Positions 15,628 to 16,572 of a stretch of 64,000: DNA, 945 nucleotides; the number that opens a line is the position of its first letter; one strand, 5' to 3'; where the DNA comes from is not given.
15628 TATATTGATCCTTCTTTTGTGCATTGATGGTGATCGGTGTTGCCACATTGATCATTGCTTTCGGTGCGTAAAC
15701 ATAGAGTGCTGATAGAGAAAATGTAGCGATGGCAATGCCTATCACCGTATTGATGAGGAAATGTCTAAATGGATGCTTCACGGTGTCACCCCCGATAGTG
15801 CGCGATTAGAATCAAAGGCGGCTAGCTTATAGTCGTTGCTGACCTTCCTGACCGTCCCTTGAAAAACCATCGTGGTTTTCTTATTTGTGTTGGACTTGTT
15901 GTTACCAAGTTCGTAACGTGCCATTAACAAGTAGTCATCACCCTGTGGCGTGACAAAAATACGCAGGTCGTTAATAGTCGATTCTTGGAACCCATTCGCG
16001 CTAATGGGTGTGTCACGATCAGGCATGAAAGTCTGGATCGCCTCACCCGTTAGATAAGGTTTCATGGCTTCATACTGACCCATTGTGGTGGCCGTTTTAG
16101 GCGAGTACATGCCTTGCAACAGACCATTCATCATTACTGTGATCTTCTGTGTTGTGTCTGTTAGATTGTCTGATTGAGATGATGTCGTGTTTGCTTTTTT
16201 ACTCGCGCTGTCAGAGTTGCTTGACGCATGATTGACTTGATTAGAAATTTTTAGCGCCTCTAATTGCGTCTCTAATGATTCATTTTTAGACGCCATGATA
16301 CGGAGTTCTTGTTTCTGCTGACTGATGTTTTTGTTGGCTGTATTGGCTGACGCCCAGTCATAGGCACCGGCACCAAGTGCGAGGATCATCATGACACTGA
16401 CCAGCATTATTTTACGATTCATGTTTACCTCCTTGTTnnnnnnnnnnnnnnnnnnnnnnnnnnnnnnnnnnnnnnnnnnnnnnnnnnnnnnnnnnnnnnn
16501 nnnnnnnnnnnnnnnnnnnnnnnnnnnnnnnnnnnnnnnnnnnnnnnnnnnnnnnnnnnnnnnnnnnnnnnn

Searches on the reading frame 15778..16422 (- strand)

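Call 33: search_protein_families(library=pfam, proteins=[window:15778-16422:-], max_evalue=0.1)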
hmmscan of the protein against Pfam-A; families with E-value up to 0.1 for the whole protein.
window:15778-16422:- (214 aa): 3 families
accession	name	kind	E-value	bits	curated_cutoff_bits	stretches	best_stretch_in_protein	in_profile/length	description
PF11932.13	DUF3450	-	0.014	15.2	32.6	1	24-104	30-108/241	Protein of unknown function (DUF3450)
PF20936.3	GCIP_C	-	0.018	15.9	36.2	1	29-116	10-92/106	Grap2 and cyclin-D-interacting, C-terminal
PF04977.20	DivIC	-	0.048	13.9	28.9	0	11-58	4-51/80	Septum formation initiator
